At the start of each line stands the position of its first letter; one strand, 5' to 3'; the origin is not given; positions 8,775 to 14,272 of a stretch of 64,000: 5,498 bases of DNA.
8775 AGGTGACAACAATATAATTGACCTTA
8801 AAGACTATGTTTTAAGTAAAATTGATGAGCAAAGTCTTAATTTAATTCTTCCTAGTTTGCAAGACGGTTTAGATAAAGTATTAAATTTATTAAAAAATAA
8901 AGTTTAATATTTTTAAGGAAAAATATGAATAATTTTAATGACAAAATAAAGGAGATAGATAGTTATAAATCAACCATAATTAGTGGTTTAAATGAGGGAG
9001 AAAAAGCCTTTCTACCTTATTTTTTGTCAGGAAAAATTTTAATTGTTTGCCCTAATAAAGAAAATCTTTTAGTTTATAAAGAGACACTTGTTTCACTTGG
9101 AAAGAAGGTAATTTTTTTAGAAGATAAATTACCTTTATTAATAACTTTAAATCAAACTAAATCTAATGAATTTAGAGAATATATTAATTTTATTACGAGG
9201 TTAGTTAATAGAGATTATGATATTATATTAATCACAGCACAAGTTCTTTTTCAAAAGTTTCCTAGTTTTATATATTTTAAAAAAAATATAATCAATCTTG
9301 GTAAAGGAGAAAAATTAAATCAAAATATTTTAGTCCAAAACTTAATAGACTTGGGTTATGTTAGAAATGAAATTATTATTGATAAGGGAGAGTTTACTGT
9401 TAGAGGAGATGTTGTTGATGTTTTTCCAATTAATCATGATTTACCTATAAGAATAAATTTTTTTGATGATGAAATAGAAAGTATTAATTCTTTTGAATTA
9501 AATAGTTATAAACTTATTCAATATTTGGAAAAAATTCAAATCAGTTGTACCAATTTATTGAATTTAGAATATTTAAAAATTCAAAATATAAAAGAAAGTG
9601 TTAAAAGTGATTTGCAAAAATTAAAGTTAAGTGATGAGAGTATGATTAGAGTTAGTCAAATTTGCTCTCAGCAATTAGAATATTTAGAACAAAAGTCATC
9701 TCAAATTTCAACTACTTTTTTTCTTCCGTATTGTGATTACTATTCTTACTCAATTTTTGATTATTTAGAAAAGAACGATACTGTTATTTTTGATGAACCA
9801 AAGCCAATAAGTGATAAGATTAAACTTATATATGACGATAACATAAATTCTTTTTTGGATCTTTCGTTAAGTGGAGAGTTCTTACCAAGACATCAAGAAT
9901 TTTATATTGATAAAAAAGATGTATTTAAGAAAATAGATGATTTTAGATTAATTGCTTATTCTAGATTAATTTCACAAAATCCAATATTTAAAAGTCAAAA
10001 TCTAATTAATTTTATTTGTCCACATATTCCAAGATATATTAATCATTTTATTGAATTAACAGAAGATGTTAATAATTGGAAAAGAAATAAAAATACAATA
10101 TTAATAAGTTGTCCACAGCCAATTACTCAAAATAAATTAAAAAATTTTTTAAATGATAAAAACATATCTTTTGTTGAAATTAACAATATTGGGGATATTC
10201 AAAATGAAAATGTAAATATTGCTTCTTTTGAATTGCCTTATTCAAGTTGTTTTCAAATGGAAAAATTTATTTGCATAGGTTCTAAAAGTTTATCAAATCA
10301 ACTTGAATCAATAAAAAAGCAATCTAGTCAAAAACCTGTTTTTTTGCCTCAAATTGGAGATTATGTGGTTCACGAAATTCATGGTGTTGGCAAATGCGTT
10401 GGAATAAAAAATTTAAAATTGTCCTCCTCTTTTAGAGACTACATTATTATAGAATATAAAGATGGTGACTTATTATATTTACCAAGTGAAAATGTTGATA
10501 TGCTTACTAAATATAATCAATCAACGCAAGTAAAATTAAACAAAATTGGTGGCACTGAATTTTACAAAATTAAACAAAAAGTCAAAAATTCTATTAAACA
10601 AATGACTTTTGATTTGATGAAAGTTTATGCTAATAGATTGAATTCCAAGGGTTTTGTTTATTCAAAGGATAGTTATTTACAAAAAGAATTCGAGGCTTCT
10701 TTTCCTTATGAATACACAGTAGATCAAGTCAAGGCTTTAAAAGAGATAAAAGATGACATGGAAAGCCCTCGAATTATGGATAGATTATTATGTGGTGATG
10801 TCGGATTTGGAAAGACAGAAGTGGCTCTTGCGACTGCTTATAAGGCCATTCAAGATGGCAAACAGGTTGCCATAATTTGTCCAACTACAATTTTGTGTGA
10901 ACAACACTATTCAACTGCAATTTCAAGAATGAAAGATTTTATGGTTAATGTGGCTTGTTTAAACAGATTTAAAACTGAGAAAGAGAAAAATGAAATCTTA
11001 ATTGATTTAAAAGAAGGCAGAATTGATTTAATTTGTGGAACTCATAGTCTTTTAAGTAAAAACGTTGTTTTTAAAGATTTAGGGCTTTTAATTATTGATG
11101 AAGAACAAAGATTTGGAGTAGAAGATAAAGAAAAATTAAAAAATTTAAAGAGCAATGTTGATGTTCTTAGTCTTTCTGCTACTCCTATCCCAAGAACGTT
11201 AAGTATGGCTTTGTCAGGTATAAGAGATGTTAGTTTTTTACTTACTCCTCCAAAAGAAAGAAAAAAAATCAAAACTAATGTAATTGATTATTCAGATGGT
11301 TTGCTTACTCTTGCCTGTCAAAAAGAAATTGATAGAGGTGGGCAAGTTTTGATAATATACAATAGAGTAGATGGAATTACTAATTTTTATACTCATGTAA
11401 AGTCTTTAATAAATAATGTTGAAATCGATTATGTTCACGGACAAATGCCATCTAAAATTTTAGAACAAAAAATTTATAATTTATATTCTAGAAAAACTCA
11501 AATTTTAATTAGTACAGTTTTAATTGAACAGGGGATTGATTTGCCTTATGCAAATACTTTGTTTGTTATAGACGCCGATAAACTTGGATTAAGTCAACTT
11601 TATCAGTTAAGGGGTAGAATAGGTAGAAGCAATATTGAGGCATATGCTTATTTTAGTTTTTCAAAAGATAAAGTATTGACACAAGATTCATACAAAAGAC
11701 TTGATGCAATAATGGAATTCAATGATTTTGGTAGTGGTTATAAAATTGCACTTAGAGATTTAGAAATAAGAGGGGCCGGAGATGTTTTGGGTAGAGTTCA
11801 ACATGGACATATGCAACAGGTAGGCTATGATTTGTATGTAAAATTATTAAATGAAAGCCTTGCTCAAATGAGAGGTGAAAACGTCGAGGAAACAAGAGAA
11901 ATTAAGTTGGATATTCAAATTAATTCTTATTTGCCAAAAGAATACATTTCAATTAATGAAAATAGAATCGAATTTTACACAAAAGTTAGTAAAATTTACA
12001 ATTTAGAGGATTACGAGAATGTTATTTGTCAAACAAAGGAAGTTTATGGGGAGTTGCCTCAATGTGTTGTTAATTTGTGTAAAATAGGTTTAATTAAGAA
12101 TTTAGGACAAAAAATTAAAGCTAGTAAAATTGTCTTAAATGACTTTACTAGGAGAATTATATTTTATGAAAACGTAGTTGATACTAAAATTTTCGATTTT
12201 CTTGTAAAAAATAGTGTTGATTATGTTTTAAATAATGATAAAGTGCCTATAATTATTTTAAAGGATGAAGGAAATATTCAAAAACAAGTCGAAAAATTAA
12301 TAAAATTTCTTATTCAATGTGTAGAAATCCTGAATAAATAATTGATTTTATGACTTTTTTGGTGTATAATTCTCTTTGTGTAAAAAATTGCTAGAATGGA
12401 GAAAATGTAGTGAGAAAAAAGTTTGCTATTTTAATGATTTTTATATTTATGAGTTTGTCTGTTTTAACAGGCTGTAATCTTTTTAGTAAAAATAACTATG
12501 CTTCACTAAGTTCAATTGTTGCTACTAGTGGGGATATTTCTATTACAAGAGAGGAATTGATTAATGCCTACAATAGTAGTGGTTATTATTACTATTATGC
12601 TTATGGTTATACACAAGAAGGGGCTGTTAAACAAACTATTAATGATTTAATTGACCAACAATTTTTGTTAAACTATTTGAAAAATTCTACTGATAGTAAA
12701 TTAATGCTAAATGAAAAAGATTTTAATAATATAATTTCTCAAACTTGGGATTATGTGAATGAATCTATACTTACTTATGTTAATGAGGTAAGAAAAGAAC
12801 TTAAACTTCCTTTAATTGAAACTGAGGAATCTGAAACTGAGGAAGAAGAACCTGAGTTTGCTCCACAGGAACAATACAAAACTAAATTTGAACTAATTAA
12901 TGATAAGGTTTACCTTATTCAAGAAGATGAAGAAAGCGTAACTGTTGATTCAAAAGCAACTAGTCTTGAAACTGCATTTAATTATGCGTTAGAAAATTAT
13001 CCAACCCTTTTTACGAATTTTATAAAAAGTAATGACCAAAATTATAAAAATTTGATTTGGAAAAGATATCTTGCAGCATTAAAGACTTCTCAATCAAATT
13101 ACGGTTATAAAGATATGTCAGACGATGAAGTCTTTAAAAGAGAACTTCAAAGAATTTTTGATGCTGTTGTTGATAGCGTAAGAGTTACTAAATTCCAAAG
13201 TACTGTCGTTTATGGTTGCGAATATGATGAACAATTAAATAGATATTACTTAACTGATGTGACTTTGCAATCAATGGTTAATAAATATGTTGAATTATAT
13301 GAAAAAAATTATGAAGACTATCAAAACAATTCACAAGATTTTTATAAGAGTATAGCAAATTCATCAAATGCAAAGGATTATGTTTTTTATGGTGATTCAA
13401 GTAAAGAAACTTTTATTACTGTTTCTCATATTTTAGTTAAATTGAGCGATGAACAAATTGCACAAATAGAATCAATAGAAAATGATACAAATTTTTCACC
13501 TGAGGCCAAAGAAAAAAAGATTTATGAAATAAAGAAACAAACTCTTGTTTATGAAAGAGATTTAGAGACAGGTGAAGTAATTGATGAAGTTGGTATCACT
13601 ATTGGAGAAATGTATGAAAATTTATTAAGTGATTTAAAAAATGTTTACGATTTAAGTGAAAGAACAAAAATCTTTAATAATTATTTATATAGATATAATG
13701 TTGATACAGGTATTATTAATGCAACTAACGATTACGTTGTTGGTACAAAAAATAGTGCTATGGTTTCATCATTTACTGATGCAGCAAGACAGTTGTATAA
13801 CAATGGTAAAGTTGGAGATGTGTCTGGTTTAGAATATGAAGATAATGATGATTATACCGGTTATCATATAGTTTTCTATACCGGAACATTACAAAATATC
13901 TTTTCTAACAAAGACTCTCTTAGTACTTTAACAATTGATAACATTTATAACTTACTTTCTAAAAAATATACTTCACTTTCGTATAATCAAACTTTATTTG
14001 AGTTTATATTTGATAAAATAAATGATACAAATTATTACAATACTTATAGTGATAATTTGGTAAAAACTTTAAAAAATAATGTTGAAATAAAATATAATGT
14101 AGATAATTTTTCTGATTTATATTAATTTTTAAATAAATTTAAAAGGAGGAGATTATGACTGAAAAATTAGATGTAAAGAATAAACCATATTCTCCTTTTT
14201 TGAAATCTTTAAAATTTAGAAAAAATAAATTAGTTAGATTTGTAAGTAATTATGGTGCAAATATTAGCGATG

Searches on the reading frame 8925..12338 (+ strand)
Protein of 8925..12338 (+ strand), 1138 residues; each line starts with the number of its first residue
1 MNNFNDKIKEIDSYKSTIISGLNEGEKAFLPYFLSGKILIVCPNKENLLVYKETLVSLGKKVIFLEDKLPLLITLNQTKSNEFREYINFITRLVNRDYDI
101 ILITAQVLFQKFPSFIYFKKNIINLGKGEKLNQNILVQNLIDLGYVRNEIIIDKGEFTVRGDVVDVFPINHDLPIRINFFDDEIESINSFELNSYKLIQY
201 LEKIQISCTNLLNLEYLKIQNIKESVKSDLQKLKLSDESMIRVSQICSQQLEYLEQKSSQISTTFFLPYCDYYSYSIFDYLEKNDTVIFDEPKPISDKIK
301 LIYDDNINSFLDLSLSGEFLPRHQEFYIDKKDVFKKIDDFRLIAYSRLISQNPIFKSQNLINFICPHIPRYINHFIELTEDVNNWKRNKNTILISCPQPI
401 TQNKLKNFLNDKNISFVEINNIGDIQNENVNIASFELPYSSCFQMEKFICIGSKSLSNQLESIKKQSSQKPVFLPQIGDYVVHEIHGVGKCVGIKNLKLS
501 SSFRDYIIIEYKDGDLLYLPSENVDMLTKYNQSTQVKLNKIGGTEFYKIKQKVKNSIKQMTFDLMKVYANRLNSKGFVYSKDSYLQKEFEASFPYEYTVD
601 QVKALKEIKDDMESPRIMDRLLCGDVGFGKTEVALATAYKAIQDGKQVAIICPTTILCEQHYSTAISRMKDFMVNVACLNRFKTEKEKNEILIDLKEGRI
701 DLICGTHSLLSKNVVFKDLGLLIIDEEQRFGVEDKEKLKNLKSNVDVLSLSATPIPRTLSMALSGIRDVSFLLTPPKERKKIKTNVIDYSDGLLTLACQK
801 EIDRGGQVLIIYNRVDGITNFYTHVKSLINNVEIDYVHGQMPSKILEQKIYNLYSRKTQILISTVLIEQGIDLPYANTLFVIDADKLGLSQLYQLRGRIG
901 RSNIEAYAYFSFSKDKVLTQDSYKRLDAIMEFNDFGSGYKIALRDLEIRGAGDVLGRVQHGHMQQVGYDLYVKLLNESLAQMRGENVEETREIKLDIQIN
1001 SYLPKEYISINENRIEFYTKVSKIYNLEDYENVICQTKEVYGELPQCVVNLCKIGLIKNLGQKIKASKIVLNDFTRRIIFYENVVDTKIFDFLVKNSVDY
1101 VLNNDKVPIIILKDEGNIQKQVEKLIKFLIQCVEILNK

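Call 8: search_protein_families(library=pfam, proteins=[window:8925-12338:+])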
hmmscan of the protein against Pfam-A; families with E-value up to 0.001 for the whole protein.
window:8925-12338:+ (1138 aa): 7 families
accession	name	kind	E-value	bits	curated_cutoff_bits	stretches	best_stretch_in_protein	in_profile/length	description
PF17757.6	UvrB_inter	-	2.2e-24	85.8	22.9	1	123-208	1-87/91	UvrB interaction domain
PF00270.35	DEAD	-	2.1e-23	83.3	26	1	601-759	4-164/167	DEAD/DEAH box helicase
PF00271.37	Helicase_C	-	1.8e-19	70.5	23.5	1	801-902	11-109/110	Helicase conserved C-terminal domain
PF02559.22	CarD_TRCF_RID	-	1.9e-16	60.3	23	1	476-530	2-56/57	CarD-like/TRCF RID domain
PF03461.20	TRCF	-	6.9e-14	52.4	25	1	998-1083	2-87/95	TRCF domain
PF04851.21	ResIII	-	3e-08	34.2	22.5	1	600-754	7-162/164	Type III restriction enzyme, res subunit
PF22590.2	Cas3-like_C_2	-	3e-06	27.9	27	1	805-902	2-104/106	CRISPR-associated nuclease/helicase Cas3, C-terminal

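Call 23: find_related_loci(query=window:8925-12338:+, collection=genome_contigs, flank=10000)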
Query window:8925-12338:+ (1138 aa) in genome_contigs; peptide patterns used: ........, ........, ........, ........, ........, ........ (x = any residue, [..] = any of these).
53 stretches matched a pattern; 24 encode a relative of the query (tblastn E <= 1e-3); 24 distinct loci.
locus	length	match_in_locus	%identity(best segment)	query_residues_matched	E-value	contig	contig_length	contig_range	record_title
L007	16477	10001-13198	33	17-1073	0e+0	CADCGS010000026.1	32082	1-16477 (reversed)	MAG: uncultured Ruminococcus sp. isolate RUG14638 genome assembly, contig: RUG14638_asm_26, whole genome shotgun sequenc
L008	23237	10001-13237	36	35-1112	0e+0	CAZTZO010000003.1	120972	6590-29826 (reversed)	MAG TPA_asm: uncultured Lachnospiraceae bacterium isolate SRP192927_co2_548 genome assembly, contig: NODE_59_length_1209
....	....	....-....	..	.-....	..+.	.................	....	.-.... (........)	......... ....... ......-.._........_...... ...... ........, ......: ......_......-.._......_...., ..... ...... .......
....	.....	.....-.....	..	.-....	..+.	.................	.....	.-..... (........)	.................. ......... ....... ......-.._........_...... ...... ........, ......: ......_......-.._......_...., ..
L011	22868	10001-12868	36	101-1069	0e+0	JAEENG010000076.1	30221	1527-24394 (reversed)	MAG: Treponema sp. isolate Tb.RUG.258 NODE_1980112_length_30221_cov_1.624776, whole genome shotgun sequence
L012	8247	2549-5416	35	101-1069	0e+0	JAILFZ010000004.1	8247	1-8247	MAG: Treponema sp. isolate RUI085 k141_4424377_flag=0_multi=56.0000_len=8247, whole genome shotgun sequence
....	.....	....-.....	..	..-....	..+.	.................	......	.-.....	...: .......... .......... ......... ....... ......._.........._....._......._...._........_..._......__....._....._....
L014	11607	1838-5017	33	68-1119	3e-175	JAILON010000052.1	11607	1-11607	MAG: Treponema sp. isolate RUI307 k141_12844057_flag=1_multi=9.0000_len=11607, whole genome shotgun sequence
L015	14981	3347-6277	33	99-1065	1e-173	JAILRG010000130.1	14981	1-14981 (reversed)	MAG: Treponema sp. isolate RUI378 k141_490828_flag=1_multi=10.0000_len=14981, whole genome shotgun sequence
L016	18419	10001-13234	33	14-1069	0e+0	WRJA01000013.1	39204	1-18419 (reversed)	MAG: Oscillospiraceae bacterium isolate Nt197P3bin67 Ga0082212_10001132, whole genome shotgun sequence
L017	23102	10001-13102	34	60-1118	5e-171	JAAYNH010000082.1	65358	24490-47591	MAG: Treponema sp. isolate AS21ysBPME_133 213740_AS21, whole genome shotgun sequence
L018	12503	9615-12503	35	91-1044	8e-170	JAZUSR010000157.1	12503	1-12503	MAG: Treponema sp. isolate T1900044843_TS20190309.MAGScoT_cleanbin_000033 SGB_2957_k141_1622550, whole genome shotgun se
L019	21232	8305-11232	44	100-1080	7e-166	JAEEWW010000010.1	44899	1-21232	MAG: Treponema sp. isolate Tb.RUG.506 NODE_2645_length_44899_cov_1.681430, whole genome shotgun sequence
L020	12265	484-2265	43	478-1069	1e-161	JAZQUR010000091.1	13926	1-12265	MAG: Treponemataceae bacterium isolate T1900045180_TC20190176.MAGScoT_cleanbin_000013 SGB_5228_k141_1249495, whole genom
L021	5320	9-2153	42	378-1086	5e-163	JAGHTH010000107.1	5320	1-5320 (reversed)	MAG: Candidatus Coliplasma caballi isolate E3_MB2_28 c_000000863296, whole genome shotgun sequence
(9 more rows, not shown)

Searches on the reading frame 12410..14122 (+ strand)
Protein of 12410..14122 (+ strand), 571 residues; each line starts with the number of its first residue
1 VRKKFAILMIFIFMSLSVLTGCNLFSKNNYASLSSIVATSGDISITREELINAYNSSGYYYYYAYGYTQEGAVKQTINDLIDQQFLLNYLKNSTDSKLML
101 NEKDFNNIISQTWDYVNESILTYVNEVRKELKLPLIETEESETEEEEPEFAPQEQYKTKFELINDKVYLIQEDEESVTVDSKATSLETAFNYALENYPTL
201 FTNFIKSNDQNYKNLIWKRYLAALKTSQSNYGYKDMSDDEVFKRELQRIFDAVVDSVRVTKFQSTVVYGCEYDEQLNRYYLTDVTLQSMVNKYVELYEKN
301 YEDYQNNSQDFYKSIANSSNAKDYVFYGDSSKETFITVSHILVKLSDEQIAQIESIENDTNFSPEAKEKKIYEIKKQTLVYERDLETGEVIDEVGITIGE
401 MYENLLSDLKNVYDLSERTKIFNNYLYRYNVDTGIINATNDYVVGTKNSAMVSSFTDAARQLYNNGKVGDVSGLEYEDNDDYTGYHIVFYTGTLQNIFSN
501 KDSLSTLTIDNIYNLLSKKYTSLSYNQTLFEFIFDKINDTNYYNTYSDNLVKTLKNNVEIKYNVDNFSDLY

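Call 8: search_protein_families(library=pfam, proteins=[window:12410-14122:+])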
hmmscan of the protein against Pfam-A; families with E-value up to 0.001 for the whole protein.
window:12410-14122:+ (571 aa): 0 families

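Call 87: search_protein_families(library=pfam, proteins=[window:12410-14122:+], max_evalue=0.01)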
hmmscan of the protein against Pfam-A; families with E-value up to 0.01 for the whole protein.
window:12410-14122:+ (571 aa): 1 family
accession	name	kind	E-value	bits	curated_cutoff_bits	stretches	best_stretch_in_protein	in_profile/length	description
PF13624.11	SurA_N_3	-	0.0098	16.2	27.2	0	6-92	15-103/162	SurA-like N-terminal domain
